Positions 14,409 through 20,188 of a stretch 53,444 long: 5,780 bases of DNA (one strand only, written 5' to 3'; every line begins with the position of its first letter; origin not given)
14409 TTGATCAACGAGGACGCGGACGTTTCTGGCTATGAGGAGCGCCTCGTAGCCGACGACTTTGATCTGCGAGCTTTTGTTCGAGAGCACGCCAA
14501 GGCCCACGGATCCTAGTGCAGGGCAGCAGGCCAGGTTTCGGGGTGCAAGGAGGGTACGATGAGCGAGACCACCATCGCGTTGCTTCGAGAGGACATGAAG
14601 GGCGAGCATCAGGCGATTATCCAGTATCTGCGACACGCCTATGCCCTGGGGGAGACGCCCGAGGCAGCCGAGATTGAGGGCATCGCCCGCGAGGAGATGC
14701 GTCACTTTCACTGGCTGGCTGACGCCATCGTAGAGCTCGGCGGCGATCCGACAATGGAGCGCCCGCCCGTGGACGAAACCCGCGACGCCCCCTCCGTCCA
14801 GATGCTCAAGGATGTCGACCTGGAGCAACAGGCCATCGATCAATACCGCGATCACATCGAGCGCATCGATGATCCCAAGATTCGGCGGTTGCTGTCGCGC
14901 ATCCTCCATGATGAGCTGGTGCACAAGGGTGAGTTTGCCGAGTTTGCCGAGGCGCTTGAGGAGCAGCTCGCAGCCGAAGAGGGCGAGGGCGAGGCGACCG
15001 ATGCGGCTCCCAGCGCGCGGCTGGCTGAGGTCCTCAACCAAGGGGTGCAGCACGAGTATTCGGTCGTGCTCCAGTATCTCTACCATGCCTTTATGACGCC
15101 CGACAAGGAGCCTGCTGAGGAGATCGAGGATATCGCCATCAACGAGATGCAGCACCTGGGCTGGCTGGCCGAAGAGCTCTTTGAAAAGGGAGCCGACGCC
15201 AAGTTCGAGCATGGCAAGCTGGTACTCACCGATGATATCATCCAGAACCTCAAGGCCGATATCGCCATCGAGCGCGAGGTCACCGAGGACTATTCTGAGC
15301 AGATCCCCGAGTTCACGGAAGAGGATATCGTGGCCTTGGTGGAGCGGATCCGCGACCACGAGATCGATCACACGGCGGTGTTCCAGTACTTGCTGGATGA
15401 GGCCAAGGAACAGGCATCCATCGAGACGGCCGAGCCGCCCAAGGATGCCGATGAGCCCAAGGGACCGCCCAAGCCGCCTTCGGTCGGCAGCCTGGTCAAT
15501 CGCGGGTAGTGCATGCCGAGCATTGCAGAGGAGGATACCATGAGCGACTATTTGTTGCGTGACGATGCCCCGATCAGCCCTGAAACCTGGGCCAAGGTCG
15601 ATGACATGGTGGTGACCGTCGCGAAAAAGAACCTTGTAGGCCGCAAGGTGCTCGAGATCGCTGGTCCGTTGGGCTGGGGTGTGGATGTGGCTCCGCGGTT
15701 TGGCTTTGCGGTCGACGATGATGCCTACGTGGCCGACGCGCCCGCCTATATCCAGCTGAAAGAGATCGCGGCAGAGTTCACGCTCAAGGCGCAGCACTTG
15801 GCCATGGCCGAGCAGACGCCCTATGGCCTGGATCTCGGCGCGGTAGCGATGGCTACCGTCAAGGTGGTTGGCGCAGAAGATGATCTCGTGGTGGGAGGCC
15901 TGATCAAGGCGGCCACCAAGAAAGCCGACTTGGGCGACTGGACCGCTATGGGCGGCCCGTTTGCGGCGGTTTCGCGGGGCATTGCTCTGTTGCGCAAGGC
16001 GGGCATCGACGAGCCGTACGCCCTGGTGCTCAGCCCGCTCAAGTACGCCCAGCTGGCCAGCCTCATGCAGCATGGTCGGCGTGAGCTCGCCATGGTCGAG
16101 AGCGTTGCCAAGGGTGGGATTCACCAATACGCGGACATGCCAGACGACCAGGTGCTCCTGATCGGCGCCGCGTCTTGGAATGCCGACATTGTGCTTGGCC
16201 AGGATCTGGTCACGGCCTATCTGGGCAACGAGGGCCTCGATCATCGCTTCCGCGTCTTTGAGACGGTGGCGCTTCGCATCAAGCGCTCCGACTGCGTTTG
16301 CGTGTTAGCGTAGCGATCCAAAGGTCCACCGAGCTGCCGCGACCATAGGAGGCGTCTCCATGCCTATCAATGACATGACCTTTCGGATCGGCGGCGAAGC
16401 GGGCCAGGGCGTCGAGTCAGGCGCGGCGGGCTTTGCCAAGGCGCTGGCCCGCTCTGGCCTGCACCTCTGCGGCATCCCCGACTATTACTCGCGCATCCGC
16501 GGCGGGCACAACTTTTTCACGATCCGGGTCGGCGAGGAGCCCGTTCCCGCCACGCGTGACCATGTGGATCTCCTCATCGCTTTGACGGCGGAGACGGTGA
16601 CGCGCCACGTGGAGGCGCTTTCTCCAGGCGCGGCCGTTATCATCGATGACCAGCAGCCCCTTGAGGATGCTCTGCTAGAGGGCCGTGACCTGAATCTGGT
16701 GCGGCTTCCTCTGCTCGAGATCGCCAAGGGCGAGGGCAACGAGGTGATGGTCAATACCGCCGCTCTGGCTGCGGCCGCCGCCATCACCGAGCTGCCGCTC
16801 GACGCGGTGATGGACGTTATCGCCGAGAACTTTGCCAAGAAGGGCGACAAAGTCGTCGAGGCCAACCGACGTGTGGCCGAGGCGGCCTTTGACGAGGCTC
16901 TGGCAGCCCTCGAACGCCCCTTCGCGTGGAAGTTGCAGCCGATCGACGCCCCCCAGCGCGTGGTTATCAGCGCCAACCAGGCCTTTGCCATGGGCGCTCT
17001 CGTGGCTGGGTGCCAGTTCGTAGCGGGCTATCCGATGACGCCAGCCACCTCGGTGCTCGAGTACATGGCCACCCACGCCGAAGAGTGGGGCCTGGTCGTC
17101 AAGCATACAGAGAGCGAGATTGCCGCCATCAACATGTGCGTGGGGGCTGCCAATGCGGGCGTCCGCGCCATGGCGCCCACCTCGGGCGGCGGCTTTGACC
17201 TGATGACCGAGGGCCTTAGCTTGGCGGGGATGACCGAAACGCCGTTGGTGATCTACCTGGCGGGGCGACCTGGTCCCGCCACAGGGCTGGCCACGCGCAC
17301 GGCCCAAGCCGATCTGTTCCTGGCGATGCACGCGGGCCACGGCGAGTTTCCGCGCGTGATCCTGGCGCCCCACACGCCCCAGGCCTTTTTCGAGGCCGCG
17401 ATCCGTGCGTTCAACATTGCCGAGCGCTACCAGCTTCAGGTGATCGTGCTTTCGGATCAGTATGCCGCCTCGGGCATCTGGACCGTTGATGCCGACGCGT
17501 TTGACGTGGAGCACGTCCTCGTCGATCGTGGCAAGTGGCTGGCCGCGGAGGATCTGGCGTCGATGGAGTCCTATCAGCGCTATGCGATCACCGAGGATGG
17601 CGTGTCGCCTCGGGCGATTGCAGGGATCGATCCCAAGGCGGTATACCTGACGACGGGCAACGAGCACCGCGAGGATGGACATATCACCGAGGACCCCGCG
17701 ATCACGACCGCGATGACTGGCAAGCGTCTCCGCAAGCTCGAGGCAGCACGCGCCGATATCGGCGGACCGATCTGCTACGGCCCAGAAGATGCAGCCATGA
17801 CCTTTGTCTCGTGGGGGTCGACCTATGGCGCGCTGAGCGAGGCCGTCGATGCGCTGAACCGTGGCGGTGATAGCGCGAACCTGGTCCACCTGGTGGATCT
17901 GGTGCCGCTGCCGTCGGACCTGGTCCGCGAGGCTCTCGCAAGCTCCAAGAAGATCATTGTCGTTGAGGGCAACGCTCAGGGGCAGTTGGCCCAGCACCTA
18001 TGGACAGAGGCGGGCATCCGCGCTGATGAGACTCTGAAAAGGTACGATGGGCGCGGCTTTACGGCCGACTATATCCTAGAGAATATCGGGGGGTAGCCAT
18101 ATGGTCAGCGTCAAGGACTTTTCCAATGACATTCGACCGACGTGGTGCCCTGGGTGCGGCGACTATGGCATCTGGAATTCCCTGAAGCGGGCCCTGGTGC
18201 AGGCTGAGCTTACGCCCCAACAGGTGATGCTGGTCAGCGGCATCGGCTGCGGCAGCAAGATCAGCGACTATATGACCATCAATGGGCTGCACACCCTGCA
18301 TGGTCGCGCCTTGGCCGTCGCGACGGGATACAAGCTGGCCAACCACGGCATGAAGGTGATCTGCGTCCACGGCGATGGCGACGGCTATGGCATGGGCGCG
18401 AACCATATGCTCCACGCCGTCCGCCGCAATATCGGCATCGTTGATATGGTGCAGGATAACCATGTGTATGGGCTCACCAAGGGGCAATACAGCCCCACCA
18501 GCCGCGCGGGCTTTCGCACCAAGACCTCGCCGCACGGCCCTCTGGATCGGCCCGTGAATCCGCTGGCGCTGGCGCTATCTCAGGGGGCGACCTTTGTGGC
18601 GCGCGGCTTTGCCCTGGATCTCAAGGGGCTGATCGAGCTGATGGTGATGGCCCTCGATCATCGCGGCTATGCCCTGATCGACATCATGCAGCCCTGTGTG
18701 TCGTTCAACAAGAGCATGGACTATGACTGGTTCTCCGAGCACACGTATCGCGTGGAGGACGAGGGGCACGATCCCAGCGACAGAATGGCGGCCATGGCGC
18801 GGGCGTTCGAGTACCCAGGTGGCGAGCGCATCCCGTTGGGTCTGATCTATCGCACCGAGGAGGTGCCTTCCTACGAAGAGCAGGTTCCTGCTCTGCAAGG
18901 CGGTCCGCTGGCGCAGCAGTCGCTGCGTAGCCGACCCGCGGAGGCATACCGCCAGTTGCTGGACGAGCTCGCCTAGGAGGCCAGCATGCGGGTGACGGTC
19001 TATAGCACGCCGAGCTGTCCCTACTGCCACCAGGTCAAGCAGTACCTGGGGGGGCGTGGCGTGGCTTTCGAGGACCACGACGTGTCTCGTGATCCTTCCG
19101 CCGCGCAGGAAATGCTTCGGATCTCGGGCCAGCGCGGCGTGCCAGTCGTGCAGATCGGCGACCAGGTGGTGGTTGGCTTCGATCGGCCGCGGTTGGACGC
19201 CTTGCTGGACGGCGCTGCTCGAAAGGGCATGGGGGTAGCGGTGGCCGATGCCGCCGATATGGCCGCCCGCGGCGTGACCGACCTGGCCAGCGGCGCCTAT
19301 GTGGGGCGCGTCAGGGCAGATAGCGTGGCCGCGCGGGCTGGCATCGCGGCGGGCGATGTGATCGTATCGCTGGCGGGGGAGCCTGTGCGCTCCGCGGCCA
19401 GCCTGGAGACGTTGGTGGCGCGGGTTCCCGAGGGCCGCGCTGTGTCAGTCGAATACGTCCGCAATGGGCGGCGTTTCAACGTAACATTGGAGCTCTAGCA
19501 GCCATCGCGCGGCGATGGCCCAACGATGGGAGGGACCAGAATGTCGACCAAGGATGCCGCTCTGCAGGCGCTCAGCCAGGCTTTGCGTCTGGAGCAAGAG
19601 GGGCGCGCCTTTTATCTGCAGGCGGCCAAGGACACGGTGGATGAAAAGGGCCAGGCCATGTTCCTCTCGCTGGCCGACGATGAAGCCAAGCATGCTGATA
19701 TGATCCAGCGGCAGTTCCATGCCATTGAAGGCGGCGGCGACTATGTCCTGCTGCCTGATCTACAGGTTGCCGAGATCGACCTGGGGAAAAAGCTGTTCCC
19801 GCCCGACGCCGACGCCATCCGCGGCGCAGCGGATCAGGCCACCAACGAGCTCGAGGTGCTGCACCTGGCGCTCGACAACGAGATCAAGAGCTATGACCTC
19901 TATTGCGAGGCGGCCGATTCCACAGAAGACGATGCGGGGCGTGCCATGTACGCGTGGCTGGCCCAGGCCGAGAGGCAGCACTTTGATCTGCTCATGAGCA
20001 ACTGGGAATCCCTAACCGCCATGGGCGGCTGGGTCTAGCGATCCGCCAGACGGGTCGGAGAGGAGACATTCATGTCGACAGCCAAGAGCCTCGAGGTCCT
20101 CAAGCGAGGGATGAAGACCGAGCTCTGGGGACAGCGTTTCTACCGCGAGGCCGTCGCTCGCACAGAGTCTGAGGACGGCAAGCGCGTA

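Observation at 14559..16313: Family-1 encapsulin with a single-chain tandem diiron (double ferritin/Bfr-like) cargo carrying an ............ loading tail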

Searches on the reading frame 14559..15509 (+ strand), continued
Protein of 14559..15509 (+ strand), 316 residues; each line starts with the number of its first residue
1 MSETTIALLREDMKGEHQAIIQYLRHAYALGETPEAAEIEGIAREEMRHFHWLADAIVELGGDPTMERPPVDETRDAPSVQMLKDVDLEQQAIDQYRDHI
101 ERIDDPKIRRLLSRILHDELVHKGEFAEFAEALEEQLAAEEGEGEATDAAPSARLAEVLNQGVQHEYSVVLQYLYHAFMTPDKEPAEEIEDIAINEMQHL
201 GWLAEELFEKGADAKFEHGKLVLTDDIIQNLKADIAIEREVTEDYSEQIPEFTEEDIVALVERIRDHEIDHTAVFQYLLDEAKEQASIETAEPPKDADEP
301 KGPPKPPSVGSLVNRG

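Call 41: fold_search(model_id=the predicted structure, library=pdb)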
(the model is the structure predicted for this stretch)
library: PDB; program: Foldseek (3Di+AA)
matches with E <= 10: 964; with E <= 0.001: 14
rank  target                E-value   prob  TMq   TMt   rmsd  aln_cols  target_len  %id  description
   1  9qq4_B                2.0e-05  1.00  0.39  0.86   2.1       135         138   33  Mini-bacterioferritin from Candidatus Methanoperedens species BLZ2 as isolated form at 1.07-A resolution (released 2026-04-01)
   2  9qq4_A                2.4e-05  1.00  0.38  0.85   2.1       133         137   34  Mini-bacterioferritin from Candidatus Methanoperedens species BLZ2 as isolated form at 1.07-A resolution (released 2026-04-01)
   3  9qq5_E                2.6e-05  1.00  0.38  0.86   2.0       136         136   35  Mini-bacterioferritin from Candidatus Methanoperedens species BLZ2 in a partially oxidized state (released 2026-04-01)
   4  1nf4_A                1.5e-04  1.00  0.42  0.76   6.8       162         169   28  X-Ray Structure of the Desulfovibrio desulfuricans bacterioferritin: the diiron site in different states (reduced stru (released 2003-04-01)
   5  1nf6_F                2.7e-04  1.00  0.41  0.74   7.0       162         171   28  X-ray structure of the Desulfovibrio desulfuricans bacterioferritin: the diiron site in different catalytic states ("c (released 2003-04-01)
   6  1nf6_O                3.9e-04  1.00  0.40  0.74   1.8       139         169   29  X-ray structure of the Desulfovibrio desulfuricans bacterioferritin: the diiron site in different catalytic states ("c (released 2003-04-01)
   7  5xx9_E                3.9e-04  1.00  0.40  0.76   1.8       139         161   28  Crystal structure of Bacterioferritin (released 2018-07-11)
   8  6k3o_F                4.1e-04  1.00  0.37  0.70   4.3       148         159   30  Cryo-EM structure of Apo-bacterioferritin from Streptomyces coelicolor (released 2021-02-03)
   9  1nf4_H                4.5e-04  1.00  0.42  0.76   6.8       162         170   28  X-Ray Structure of the Desulfovibrio desulfuricans bacterioferritin: the diiron site in different states (reduced stru (released 2003-04-01)
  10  8w1e_G                5.1e-04  1.00  0.39  0.71   2.1       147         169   27  Crystal Structure of DPS-like protein PA4880 from Pseudomonas aeruginosa (dodecamer) (released 2024-05-29)
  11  8w1d                  6.7e-04  1.00  0.40  0.83   1.9       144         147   28  CRYSTAL STRUCTURE OF DPS-LIKE PROTEIN PA4880 FROM PSEUDOMONAS AERUGINOSA (DIMERIC FORM) (released 2024-05-29)
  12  5xx9_B                7.4e-04  1.00  0.40  0.78   1.8       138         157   28  Crystal structure of Bacterioferritin (released 2018-07-11)
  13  5xx9_A                7.4e-04  1.00  0.40  0.75   1.8       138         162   28  Crystal structure of Bacterioferritin (released 2018-07-11)
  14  6k3o_A                8.8e-04  1.00  0.35  0.67   4.6       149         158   30  Cryo-EM structure of Apo-bacterioferritin from Streptomyces coelicolor (released 2021-02-03)
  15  8w1e_F                1.2e-03  1.00  0.39  0.71   2.0       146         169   28  Crystal Structure of DPS-like protein PA4880 from Pseudomonas aeruginosa (dodecamer) (released 2024-05-29)
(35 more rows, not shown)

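Call 59: search_protein_families(library=pfam, proteins=[L036:3602-4777:+, L036:6032-6535:+, L036:6596-7123:+, L036:7412-7777:+, L036:8025-8888:+, L036:8898-9488:+, L036:9640-10233:+, L036:10128-10757:+], max_evalue=0.001)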
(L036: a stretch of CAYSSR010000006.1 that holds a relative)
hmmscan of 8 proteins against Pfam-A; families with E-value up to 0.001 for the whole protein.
L036:3602-4777:+ (391 aa): 4 families
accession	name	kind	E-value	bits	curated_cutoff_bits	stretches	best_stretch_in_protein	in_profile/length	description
PF19583.5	ODP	-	7.4e-28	98.2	27.2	1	35-222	3-194/194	ODP family beta lactamase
PF00258.30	Flavodoxin_1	-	1.1e-18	68.2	25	1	252-384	1-143/143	Flavodoxin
PF00753.33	Lactamase_B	-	3.7e-12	47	22.7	1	36-221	7-196/196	Metallo-beta-lactamase superfamily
PF03358.20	FMN_red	-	6e-10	39.3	24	1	249-344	2-119/152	NADPH-dependent FMN reductase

L036:6032-6535:+ (167 aa): 2 families
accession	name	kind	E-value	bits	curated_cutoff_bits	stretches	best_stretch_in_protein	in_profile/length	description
PF02915.23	Rubrerythrin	-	4.2e-23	82.7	22.8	1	8-119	2-134/137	Rubrerythrin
PF21349.2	RUBY_RBDX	-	3.9e-07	29.8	26.5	1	138-163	2-28/30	Rubrerythrin, rubredoxin-like domain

L036:6596-7123:+ (175 aa): 1 family
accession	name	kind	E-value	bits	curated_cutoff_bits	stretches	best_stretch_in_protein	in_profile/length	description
PF01965.30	DJ-1_PfpI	-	2.2e-56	190.6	26.6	1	6-169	1-164/165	DJ-1/PfpI family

L036:7412-7777:+ (121 aa): 1 family
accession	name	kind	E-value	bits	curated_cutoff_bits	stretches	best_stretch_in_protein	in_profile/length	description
PF01880.24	Desulfoferrodox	-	3e-28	98.7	22.2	1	18-115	2-97/98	Desulfoferrodoxin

L036:8025-8888:+ (287 aa): 8 families
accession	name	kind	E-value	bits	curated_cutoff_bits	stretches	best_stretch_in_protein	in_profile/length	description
PF00210.30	Ferritin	-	1.6e-25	90.1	24.5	2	12-139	3-141/142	Ferritin-like domain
PF12902.13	Ferritin-like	-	5.2e-13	49.8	22.3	1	15-72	3-63/221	Ferritin-like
PF13668.12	Ferritin_2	-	4.2e-12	46.8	24.7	2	185-283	38-137/138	Ferritin-like domain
PF03232.19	COQ7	-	5.1e-12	46.2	23.5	0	231-283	4-57/169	Ubiquinone biosynthesis protein COQ7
PF02915.23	Rubrerythrin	-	5.4e-11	43.5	22.8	1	13-132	3-135/137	Rubrerythrin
PF09537.16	DUF2383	-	4.7e-07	30.4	30.8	0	93-143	13-63/111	Domain of unknown function (DUF2383)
PF05067.18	Mn_catalase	-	2.2e-06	27.3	27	0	230-285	140-194/284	Manganese containing catalase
PF19825.5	DUF6306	-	8.4e-05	23.2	23.7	1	8-95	2-89/129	Domain of unknown function (DUF6306)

L036:8898-9488:+ (196 aa): 2 families
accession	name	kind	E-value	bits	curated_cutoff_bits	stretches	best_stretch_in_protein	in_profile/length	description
PF03358.20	FMN_red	-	1.5e-16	60.8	24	1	4-156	2-137/152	NADPH-dependent FMN reductase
PF02525.22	Flavodoxin_2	-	0.00012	22.3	27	1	4-137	2-138/198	Flavodoxin-like fold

L036:9640-10233:+ (197 aa): 1 family
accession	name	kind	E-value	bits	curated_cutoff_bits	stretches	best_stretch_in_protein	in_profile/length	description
PF00174.25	Oxidored_molyb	-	3.7e-40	137.7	24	1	33-179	2-169/169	Oxidoreductase molybdopterin binding domain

L036:10128-10757:+ (209 aa): 2 families
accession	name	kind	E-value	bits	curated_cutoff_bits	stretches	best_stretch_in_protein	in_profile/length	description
PF02915.23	Rubrerythrin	-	2.4e-15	57.6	22.8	1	50-166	2-137/137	Rubrerythrin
PF21349.2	RUBY_RBDX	-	2.3e-09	37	26.5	1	178-205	1-29/30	Rubrerythrin, rubredoxin-like domain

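Call 68: search_protein_representatives(protein=window:14559-15506:+)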
Query: 316 residues. Proteins with E-value up to 0.001 (for the whole library): 514; up to 1e-10: 156; up to 1e-30: 77. The best 150 are listed.
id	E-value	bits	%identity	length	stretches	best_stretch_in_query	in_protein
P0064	8.0e-97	340.7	56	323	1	5-312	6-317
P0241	4.3e-71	256.2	58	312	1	5-239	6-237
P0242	1.1e-68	248.3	46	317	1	5-312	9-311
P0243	2.3e-68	247.3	57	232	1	82-314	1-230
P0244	9.0e-67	242.0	47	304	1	3-285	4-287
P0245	2.6e-66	240.5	48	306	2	5-206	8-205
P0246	9.9e-64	232.0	48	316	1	5-307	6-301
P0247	8.6e-63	229.0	43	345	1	2-284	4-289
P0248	5.3e-62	226.4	58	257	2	37-209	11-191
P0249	9.2e-58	212.5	42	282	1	1-285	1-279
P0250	3.4e-57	210.6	44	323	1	6-286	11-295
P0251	5.7e-55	203.3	61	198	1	6-190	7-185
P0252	1.2e-52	195.7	39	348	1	5-313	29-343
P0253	4.8e-52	193.7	42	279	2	5-148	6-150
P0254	5.6e-52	193.5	38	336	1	3-313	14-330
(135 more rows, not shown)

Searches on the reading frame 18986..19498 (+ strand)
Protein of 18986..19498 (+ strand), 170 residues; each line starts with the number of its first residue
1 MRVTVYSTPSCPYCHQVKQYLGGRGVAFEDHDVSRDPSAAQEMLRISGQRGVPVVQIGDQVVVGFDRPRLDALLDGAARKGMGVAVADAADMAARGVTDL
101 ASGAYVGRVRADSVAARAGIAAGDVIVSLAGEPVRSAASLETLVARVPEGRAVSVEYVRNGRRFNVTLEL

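Call 3: search_protein_families(library=pfam, proteins=[window:18986-19498:+], max_evalue=0.01)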
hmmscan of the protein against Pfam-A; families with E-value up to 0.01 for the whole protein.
window:18986-19498:+ (170 aa): 7 families
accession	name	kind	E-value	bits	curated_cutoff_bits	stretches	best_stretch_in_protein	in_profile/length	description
PF00462.30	Glutaredoxin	-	5.8e-20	71.7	22.9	1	3-62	1-60/60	Glutaredoxin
PF13180.12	PDZ_2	-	2.8e-13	50.4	27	1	82-170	3-80/80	PDZ domain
PF17820.7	PDZ_6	-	6.6e-11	42.2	27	1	106-159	2-54/54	PDZ domain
PF00595.29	PDZ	-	3e-07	31.2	23.2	1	78-145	8-68/81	PDZ domain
PF13417.12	GST_N_3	-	2.2e-06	28.3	22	1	6-63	2-58/75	Glutathione S-transferase, N-terminal domain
PF13409.12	GST_N_2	-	0.00031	21.7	25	1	11-63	2-58/70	Glutathione S-transferase, N-terminal domain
PF05768.20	Glrx-like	-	0.0097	16.7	26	0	2-59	1-57/77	Glutaredoxin-like domain (DUF836)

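Call 55: search_protein_families(library=ncbifam, proteins=[window:18986-19498:+], max_evalue=0.001)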
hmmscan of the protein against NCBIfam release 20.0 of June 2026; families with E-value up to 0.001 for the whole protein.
window:18986-19498:+ (170 aa): 31 families (the best 25 are shown)
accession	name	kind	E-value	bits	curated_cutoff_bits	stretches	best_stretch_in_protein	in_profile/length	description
TIGR02196.1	GlrX_YruB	hypoth_equivalog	8.1e-27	93.5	88.55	1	2-75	1-74/74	glutaredoxin-like protein, YruB-family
NF041212.1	Uxx_star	subfamily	3.9e-19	68.6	66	1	3-66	1-65/70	Uxx-star family glutaredoxin-like (seleno)protein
TIGR02181.1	GRX_bact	equivalog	2.1e-15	56.7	90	1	3-66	1-65/80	glutaredoxin 3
TIGR02037.1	degP_htrA_DO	subfamily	4.2e-15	55.6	416.2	1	81-170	237-327/434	Do family serine endopeptidase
TIGR02200.1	GlrX_actino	hypoth_equivalog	5e-14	52.5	89.5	1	3-59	2-59/77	mycoredoxin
NF008189.1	PRK10942.1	equivalog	8.2e-14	50.9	720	1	90-170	301-381/477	serine endoprotease DegP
NF041211.1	gluta_UXX_star_2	equivalog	6.7e-13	48.4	100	1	3-66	1-65/71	UXX-star (seleno)protein family 2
NF007526.1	PRK10139.1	equivalog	9.4e-13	47.6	756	1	89-169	278-358/456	serine endoprotease DegQ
NF045501.1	HUGP_GUXX-star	exception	2e-12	47.1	325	1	2-65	166-230/236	HUGP/GUXX-star fusion selenoprotein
TIGR02194.1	GlrX_NrdH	subfamily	7.7e-12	45.3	85.75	1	3-73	1-71/72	glutaredoxin-like protein NrdH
NF041114.2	gluta_UXX_star_1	equivalog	1.1e-11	44.8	72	1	3-65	1-64/70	UXX-star selenoprotein family 1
NF047338.1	gluta_UXX_star_3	exception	2.5e-11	43.5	97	1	3-63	1-62/70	UXX-star (seleno)protein family 3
NF007657.0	PRK10329.1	equivalog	2.6e-11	43.4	131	1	1-69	1-67/81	glutaredoxin-like protein NrdH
NF041199.1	trx7_PDZ_seleno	equivalog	3.4e-11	42.7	300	1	99-170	200-272/390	Trx7/PDZ domain-containing (seleno)protein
NF007923.0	PRK10638.1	equivalog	4.3e-11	42.7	129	1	2-66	3-67/83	glutaredoxin 3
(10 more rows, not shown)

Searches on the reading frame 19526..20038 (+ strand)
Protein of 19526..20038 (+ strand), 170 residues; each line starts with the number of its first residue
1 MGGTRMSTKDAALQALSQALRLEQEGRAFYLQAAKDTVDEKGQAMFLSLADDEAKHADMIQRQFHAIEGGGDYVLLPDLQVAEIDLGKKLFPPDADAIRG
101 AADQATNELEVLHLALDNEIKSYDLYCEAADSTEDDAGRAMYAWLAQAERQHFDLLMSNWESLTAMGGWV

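Call 3: search_protein_families(library=pfam, proteins=[window:19526-20038:+], max_evalue=0.01)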
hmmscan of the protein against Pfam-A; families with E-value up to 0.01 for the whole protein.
window:19526-20038:+ (170 aa): 3 families
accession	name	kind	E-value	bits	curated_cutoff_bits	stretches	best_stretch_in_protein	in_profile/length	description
PF02915.23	Rubrerythrin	-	7.3e-12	46.3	22.8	1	15-156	2-133/137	Rubrerythrin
PF13668.12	Ferritin_2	-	2.7e-07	31.2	24.7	1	13-152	3-128/138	Ferritin-like domain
PF22277.2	EncFtn-like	-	0.00034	20.8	27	0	6-60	9-63/85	EncFtn-like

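Call 4: search_protein_families(library=ncbifam, proteins=[window:19526-20038:+], max_evalue=0.01)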
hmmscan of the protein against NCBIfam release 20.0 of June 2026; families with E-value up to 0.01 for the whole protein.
window:19526-20038:+ (170 aa): 4 families
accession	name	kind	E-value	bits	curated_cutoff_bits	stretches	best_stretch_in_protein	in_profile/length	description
NF009413.0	PRK12775.1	equivalog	1.8e-10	39.3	1895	1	8-161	857-996/1006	putative trifunctional 2-polyprenylphenol hydroxylase/glutamate synthase subunit beta/ferritin domain-containing protein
NF045676.1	FeExpMbfA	equivalog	5.7e-07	29.3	450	1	17-62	101-146/318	iron exporter MbfA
NF058679.1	EncB_fam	subfamily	1.1e-05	25.4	90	0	5-62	14-71/117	encapsulin nanocompartment ferritin-likeEncB family encapsulin nanocompartment ferritin-like cargo protein cargo protein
TIGR04535.1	ferrit_encaps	subfamily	0.0048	16.9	125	0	11-60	14-62/114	encapsulin-associated ferritin-like protein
